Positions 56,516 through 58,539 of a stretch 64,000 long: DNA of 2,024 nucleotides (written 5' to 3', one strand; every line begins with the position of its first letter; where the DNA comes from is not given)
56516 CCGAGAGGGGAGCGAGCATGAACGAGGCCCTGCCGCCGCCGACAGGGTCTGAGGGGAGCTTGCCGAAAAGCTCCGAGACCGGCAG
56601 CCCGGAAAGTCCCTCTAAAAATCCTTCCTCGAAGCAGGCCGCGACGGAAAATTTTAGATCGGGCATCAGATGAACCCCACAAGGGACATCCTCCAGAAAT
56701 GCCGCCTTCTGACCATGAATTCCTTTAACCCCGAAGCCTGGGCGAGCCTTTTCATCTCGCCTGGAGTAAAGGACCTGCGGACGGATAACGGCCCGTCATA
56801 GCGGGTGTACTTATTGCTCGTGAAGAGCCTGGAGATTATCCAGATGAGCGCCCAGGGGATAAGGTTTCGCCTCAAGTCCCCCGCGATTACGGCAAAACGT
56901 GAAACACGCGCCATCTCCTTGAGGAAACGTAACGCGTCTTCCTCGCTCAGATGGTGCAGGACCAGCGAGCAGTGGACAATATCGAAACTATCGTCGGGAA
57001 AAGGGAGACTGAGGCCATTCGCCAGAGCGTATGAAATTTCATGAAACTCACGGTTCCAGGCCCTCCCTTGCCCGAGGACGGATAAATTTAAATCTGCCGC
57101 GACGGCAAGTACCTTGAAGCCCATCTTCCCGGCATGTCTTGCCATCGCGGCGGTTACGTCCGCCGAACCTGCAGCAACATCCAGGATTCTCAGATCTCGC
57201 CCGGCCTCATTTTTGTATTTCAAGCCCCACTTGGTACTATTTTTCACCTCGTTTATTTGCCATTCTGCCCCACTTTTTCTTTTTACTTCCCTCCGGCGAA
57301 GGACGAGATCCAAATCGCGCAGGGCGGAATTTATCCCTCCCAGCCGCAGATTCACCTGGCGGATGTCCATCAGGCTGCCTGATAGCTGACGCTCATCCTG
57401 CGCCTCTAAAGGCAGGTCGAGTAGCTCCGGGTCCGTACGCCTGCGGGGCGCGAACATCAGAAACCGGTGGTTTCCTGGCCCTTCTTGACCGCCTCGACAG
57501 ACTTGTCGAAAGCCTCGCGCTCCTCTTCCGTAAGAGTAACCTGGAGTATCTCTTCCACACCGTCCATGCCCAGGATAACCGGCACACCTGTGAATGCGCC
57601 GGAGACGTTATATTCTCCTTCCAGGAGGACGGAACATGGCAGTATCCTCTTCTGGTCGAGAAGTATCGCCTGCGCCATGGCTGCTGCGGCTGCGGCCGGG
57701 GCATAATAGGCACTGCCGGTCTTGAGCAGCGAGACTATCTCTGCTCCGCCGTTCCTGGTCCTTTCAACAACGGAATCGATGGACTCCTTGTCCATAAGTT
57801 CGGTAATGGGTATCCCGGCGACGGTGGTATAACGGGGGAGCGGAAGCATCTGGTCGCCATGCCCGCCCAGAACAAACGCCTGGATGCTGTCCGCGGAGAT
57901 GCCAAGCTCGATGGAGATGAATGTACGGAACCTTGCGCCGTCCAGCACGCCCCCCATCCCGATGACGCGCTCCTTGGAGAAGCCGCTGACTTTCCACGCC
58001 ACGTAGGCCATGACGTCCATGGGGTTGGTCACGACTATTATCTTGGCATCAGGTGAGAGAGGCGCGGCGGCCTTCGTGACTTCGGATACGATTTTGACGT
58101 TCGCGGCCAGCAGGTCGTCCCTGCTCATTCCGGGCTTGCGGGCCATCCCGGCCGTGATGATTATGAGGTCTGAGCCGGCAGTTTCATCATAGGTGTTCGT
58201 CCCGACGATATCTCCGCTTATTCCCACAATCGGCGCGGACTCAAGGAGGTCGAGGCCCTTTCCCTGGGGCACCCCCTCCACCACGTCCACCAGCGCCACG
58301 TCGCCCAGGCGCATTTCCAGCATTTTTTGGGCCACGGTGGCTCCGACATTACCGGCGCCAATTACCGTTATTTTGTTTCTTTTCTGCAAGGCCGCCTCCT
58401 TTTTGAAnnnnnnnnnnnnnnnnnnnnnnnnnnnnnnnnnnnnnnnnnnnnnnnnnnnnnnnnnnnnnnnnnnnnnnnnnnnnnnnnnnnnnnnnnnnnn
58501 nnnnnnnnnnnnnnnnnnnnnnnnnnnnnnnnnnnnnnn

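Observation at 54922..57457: Candidate O2-independent quinone/lipid modification module: UbiE-like methyltransferase, Fe-S U32 (UbiU/V-like) protein and Coq10-like SRPBCC, coupled to mdh and fabF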

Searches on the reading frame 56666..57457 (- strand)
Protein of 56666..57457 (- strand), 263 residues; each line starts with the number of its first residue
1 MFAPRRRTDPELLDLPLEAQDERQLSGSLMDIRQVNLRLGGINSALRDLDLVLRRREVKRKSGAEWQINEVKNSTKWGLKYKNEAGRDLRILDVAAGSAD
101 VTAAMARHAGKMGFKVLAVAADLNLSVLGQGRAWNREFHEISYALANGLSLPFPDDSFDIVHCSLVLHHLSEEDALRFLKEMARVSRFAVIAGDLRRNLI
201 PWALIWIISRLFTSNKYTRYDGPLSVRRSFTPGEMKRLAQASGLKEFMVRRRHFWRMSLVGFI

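Call 3: search_protein_families(library=pfam, proteins=[window:56666-57457:-], max_evalue=0.01)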
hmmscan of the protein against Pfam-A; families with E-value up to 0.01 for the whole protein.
window:56666-57457:- (263 aa): 7 families
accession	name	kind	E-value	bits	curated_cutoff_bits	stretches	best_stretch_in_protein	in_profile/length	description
PF01209.24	Ubie_methyltran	-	2.3e-14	53.8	20.1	1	87-186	47-143/233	ubiE/COQ5 methyltransferase family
PF13649.12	Methyltransf_25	-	3.1e-14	53.9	27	1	91-186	1-93/97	Methyltransferase domain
PF08241.18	Methyltransf_11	-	5.8e-14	52.9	21.2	1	92-186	1-87/95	Methyltransferase domain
PF13847.12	Methyltransf_31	-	2e-06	28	27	1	88-187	4-102/145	Methyltransferase domain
PF08242.18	Methyltransf_12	-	2e-05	25.6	30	1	92-185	1-91/98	Methyltransferase domain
PF13489.12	Methyltransf_23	-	0.00013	22.2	27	1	86-245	21-160/164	Methyltransferase domain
PF03141.22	Methyltransf_29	-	0.00025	20.2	23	1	91-187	121-210/506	Putative S-adenosyl-L-methionine-dependent methyltransferase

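Call 4: search_protein_families(library=ncbifam, proteins=[window:56666-57457:-], max_evalue=0.01)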
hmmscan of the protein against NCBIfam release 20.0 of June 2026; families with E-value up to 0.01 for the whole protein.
window:56666-57457:- (263 aa): 20 families
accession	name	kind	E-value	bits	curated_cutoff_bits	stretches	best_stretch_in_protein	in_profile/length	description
NF004851.0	PRK06202.1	equivalog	2e-35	122.3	243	1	84-259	57-227/237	hypothetical protein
NF001240.0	PRK00216.1-1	equivalog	2e-13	49.9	378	1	88-187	64-161/251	bifunctional demethylmenaquinone methyltransferase/2-methoxy-6-polyprenyl-1,4-benzoquinol methylase UbiE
TIGR01934.1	MenG_MenH_UbiE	subfamily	1.7e-12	47.1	158.35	1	87-186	39-133/223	ubiquinone/menaquinone biosynthesis methyltransferase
TIGR02752.1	MenG_heptapren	equivalog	2.5e-11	43.6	419.85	1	89-187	47-142/231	demethylmenaquinone methyltransferase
NF001243.0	PRK00216.1-4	equivalog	3.7e-11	42.8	235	1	88-187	48-144/237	demethylmenaquinone methyltransferase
NF001241.0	PRK00216.1-2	equivalog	4.6e-11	42.8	327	1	87-187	51-140/231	demethylmenaquinone methyltransferase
NF001242.0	PRK00216.1-3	equivalog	4.7e-11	42.6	351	1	84-187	67-168/258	bifunctional demethylmenaquinone methyltransferase/2-methoxy-6-polyprenyl-1,4-benzoquinol methylase UbiE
NF001244.0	PRK00216.1-5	equivalog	8.9e-10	38.3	216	1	85-185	50-144/236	bifunctional demethylmenaquinone methyltransferase/2-methoxy-6-polyprenyl-1,4-benzoquinol methylase UbiE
NF052510.1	methyltran_MpqE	exception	1.3e-08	34.5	335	1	88-187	47-144/234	methyl-plastoquinone biosynthesis methyltransferase MpqE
NF004452.0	PRK05785.1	equivalog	2.6e-06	27.1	207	1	84-190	48-141/228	hypothetical protein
NF041255.1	mycofact_MftM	equivalog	1.7e-05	24.3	200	1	137-191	184-238/289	mycofactocin oligosaccharide methyltransferase MftM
NF043040.1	corrin_prot_MT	hypoth_equivalog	1.9e-05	24.2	180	1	87-185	41-138/216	corrinoid protein-associated methyltransferase CpaM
NF047649.1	MTase_UXPK_star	exception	5.4e-05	22.3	460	1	91-185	81-172/283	methyltransferase/UXPK-star double selenoprotein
NF045667.1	MTase_DVU1556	equivalog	6.4e-05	22.5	155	1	88-185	23-110/213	DVU_1556 family methyltransferase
TIGR02072.1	BioC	equivalog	0.00013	21.8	184.95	1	81-187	29-125/244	malonyl-ACP O-methyltransferase BioC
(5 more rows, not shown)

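Call 54: search_solved_structures(query=window:56666-57457:-, max_evalue=0.001)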
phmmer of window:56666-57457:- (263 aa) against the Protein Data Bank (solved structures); distinct sequences matched with E-value up to 0.001: 5.
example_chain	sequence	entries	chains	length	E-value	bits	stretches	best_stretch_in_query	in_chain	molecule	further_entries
6uv6_A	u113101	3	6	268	3.5e-08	36.6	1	86-189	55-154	D-glucose O-methyltransferase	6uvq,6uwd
1xxl_A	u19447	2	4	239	1.9e-07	34.2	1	84-186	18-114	YcgJ protein | ycgJ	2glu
3mgg_A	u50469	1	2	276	0.00029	23.7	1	138-194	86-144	Methyltransferase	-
3bus_A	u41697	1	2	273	0.00036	23.5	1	90-187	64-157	Methyltransferase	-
1vl5_A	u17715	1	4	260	0.00056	22.8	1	90-185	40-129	unknown conserved protein BH2331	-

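Call 64: search_dna_similar(query=window:56666-57457:-, collection=plasmids, mode=protein, max_evalue=1e-10, max_rows=15)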
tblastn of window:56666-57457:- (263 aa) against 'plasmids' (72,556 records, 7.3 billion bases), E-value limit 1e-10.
Records with a match: 10; places in all: 10; records where one place covers at least 80% of the query: 0.
Best place of each record, by identity: <60% 10.
By first word of the organism name: Sphingobium 3; Novosphingobium 2; Paludisphaera 1; Deinococcus 1; Paenibacillus 1; Falsirhodobacter 1; Psychrobacter 1.
By predicted mobility (MOB-suite, as given by PLSDB): non-mobilizable 8; conjugative 1; mobilizable 1.
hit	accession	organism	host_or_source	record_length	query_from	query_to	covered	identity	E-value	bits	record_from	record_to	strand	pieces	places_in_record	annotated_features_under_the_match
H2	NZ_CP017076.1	Novosphingobium resinovorum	single cell,soil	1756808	67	259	73%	30.2%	8e-12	72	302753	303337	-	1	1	none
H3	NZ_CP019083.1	Paludisphaera borealis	-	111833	89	251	62%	34.1%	9e-17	87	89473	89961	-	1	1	methyltransferase domain-containing protein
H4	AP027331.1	Sphingobium sp. TomTYG65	-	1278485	85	259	67%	31.1%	5e-14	79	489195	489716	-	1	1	hypothetical protein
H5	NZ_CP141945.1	Novosphingobium sp. RL4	Rheum palmatum L.,Single ...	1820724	86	259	66%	30.6%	9e-12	72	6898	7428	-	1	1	none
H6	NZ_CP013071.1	Sphingobium indicum B90A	sugarcane rhizosphere soil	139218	85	259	67%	29.4%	9e-11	69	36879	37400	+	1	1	methyltransferase domain-containing protein | FAD-dependent monooxygenase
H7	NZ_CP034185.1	Deinococcus psychrotolerans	whole organism,R2A medium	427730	67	238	65%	28.9%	7e-11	69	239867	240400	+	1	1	class I SAM-dependent methyltransferase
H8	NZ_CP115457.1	Sphingobium yanoikuyae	cell culture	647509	82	254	66%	28.3%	4e-14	79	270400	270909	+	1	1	methyltransferase domain-containing protein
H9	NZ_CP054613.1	Paenibacillus cellulosilyticus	cell culture,soil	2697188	83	238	59%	31.0%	2e-17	89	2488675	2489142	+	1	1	none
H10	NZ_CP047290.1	Falsirhodobacter algicola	Grateloupia sp.,single cell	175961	86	244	60%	28.9%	4e-11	70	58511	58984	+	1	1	methyltransferase domain-containing protein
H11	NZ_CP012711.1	Psychrobacter urativorans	cell culture,soil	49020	66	250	70%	23.8%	6e-17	87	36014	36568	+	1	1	methyltransferase domain-containing protein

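Call 66: get_annotated_region(hit=H6, flank=5000)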
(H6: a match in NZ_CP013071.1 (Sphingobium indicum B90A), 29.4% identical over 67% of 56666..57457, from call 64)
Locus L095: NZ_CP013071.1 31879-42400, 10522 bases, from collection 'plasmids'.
description: Sphingobium indicum B90A plasmid pSRL1, complete sequence
organism: Sphingobium indicum B90A (NCBI taxid 861109)
taxonomy: Bacteria; Pseudomonadota; Alphaproteobacteria; Sphingomonadales; Sphingomonadaceae; Sphingobium; Sphingobium indicum; Sphingobium indicum B90A
host: -; source: sugarcane rhizosphere soil; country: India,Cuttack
typing (MOB-suite, as given by PLSDB): mobilizable; replicon rep_cluster_647; relaxase MOBP
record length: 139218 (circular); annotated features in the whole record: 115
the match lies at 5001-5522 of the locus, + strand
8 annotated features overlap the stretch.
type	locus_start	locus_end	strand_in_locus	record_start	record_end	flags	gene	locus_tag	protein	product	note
CDS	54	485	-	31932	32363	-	-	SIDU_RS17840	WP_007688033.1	MarR family winged helix-turn-helix transcriptional regulator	GO:0006355 - regulation of DNA-templated transcription [Evidence IEA]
CDS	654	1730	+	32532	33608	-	-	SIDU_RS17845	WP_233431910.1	HlyD family secretion protein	GO:0055085 - transmembrane transport [Evidence IEA]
CDS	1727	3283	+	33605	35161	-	-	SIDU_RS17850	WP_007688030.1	DHA2 family efflux MFS transporter permease subunit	GO:0009410 - response to xenobiotic stimulus [Evidence IEA]; GO:0006855 - xenobiotic transmembrane transport [Evidence ...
CDS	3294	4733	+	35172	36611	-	-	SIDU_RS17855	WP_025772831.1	efflux transporter outer membrane subunit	GO:0006810 - transport [Evidence IEA]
CDS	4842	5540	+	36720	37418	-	-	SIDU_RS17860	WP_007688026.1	methyltransferase domain-containing protein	-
CDS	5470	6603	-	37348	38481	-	-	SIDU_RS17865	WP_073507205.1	FAD-dependent monooxygenase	-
CDS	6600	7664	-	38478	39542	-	-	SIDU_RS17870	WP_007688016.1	type III polyketide synthase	-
CDS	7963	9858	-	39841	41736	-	-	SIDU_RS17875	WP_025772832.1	potassium transporter Kup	-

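Call 67: get_annotated_region(hit=H3, flank=5000)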
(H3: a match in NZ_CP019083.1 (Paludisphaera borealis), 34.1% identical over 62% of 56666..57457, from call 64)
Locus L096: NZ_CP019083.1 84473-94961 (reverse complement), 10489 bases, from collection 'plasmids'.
description: Paludisphaera borealis strain PX4 plasmid PALBO1, complete sequence
organism: Paludisphaera borealis (NCBI taxid 1387353)
taxonomy: Bacteria; Planctomycetota; Planctomycetia; Isosphaerales; Isosphaeraceae; Paludisphaera; Paludisphaera borealis
host: -; source: -; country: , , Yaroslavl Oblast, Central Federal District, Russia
typing (MOB-suite, as given by PLSDB): non-mobilizable; replicon rep_cluster_171
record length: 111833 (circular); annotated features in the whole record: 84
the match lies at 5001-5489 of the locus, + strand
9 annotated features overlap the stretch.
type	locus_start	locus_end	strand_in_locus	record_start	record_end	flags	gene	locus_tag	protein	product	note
CDS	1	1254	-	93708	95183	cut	-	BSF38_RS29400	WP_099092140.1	sigma-54 dependent transcriptional regulator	GO:0006355 - regulation of DNA-templated transcription [Evidence IEA]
CDS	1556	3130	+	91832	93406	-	-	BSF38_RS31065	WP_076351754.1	PAS domain-containing sensor histidine kinase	-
CDS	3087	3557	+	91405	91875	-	-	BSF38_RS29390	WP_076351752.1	response regulator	-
CDS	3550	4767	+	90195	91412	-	-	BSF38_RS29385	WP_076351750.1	hybrid sensor histidine kinase/response regulator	-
CDS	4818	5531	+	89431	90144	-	-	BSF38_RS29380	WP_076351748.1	methyltransferase domain-containing protein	-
CDS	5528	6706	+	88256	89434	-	-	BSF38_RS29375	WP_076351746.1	NAD(P)/FAD-dependent oxidoreductase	-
CDS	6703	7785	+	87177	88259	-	-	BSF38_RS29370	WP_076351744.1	type III polyketide synthase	-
CDS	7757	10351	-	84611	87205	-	-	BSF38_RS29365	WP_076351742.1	serine/threonine-protein kinase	GO:0006468 - protein phosphorylation [Evidence IEA]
CDS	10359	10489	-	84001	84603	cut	-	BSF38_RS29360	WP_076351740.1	sigma-70 family RNA polymerase sigma factor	GO:0006352 - DNA-templated transcription initiation [Evidence IEA]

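Call 82: search_protein_families(library=ncbifam, proteins=[L096:5528-6706:+, L096:4818-5531:+, L095:5470-6603:-], max_evalue=1e-10)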
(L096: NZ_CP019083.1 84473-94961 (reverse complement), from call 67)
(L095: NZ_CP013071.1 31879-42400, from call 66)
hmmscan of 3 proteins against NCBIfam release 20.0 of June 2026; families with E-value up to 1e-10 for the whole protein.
L096:5528-6706:+ (392 aa): 9 families
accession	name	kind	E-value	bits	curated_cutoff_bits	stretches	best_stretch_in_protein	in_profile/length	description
TIGR02032.1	GG-red-SF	subfamily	2.2e-33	116.2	158.8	1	16-311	1-292/297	geranylgeranyl reductase family protein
NF045655.1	MkRedMenJ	equivalog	1.8e-19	70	700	1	15-165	4-158/406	menaquinone reductase MenJ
NF049967.1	QhpG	equivalog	3.8e-19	68.9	240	1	18-312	1-282/423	flavin-dependent monooxygenase QhpG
NF041080.1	DGGGPL_reductase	equivalog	4.6e-15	55.4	580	0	16-168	2-157/447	digeranylgeranylglycerophospholipid reductase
TIGR02023.1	BchP-ChlP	subfamily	2e-13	50.1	343.3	0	17-164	2-146/388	geranylgeranyl diphosphate reductase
NF041160.1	DGGPL_Thplmales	equivalog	9.4e-13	47.8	780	0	15-61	3-50/396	digeranylgeranylglycerophospholipid reductase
NF004829.0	PRK06183.1-3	subfamily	1.6e-11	43.7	390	0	12-72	5-65/520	bifunctional 3-(3-hydroxy-phenyl)propionate/3-hydroxycinnamic acid hydroxylase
NF033113.0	halo_ClmS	equivalog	2e-11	43.1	900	0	17-72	4-58/570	chloramphenicol-biosynthetic FADH2-dependent halogenase CmlS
NF008519.0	PRK11445.1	equivalog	8.8e-11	41.6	303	0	15-72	3-63/355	FAD-binding protein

L096:4818-5531:+ (237 aa): 1 family
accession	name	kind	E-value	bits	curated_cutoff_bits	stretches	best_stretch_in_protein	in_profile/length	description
NF004851.0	PRK06202.1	equivalog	4.9e-69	232.4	243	1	6-236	9-231/237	hypothetical protein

L095:5470-6603:- (377 aa): 5 families
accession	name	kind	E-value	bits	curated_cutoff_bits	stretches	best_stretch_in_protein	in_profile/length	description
TIGR02032.1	GG-red-SF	subfamily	8.3e-23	81.5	158.8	1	8-295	4-296/297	geranylgeranyl reductase family protein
NF049967.1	QhpG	equivalog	1.3e-16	60.6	240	1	8-295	2-285/423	flavin-dependent monooxygenase QhpG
NF045655.1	MkRedMenJ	equivalog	9.6e-12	44.5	700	1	7-325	7-342/406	menaquinone reductase MenJ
NF005313.0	PRK06847.1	subfamily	4.2e-11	42.4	372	1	7-143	7-155/375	hypothetical protein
TIGR02023.1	BchP-ChlP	subfamily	5.4e-11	42.1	343.3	0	8-120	4-115/388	geranylgeranyl diphosphate reductase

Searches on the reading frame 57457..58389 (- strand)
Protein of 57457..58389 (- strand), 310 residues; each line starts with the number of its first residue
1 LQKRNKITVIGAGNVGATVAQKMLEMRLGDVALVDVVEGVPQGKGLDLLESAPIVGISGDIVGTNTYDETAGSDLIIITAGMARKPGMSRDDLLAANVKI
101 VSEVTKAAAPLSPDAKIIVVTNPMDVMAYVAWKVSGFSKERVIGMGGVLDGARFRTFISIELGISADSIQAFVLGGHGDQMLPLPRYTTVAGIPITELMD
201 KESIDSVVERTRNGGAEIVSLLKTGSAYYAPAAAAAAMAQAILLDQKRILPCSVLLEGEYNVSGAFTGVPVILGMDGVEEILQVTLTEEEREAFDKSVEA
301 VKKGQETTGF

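Call 3: search_protein_families(library=pfam, proteins=[window:57457-58389:-], max_evalue=0.01)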
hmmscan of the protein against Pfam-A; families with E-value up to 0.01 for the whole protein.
window:57457-58389:- (310 aa): 3 families
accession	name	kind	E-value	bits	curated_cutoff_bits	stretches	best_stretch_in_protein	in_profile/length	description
PF00056.29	Ldh_1_N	-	1e-40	139.5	27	1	6-144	2-141/141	lactate/malate dehydrogenase, NAD binding domain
PF02866.23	Ldh_1_C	-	2.8e-31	109.3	22.6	1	149-304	3-166/174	lactate/malate dehydrogenase, alpha/beta C-terminal domain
PF02056.22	Glyco_hydro_4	-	0.0011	19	23.2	1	97-139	120-162/183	Family 4 glycosyl hydrolase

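Call 4: search_protein_families(library=ncbifam, proteins=[window:57457-58389:-], max_evalue=0.01)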
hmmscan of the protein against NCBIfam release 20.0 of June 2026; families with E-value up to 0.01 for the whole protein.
window:57457-58389:- (310 aa): 12 families
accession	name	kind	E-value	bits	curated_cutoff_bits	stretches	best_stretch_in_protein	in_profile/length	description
TIGR01763.1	MalateDH_bact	equivalog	2.4e-130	434.2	351.85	1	4-304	1-301/305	malate dehydrogenase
NF004863.0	PRK06223.1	subfamily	3.9e-130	433.6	283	1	3-306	2-305/313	malate dehydrogenase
TIGR01771.1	L-LDH-NAD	equivalog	1.2e-76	257.9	303.55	1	9-303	1-299/299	L-lactate dehydrogenase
NF000824.0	PRK00066.1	subfamily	5e-74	249.4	339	1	2-306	4-312/316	L-lactate dehydrogenase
NF041314.1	Malate_DH_Halo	equivalog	5.5e-48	163.7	550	1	6-302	3-297/304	malate dehydrogenase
TIGR01772.1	MDH_euk_gproteo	equivalog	9.2e-35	120.4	273.05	1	6-304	1-303/313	malate dehydrogenase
TIGR01759.1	MalateDH-SF1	subfamily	1.3e-22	80.2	345.65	1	63-306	70-325/327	malate dehydrogenase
NF003916.0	PRK05442.1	equivalog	1.2e-21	77.1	271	1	65-306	74-321/328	malate dehydrogenase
TIGR01758.1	MDH_euk_cyt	equivalog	9.6e-15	54.8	470.4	1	45-300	49-314/324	malate dehydrogenase, NAD-dependent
TIGR01756.1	LDH_protist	equivalog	3.1e-07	29.8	486.25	1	56-183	44-173/313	lactate dehydrogenase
TIGR01757.1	Malate-DH_plant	equivalog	4.8e-07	28.8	598.3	1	61-224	109-277/387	malate dehydrogenase, NADP-dependent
NF009201.0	PRK12549.1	subfamily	0.01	15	235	0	3-101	128-225/286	shikimate dehydrogenase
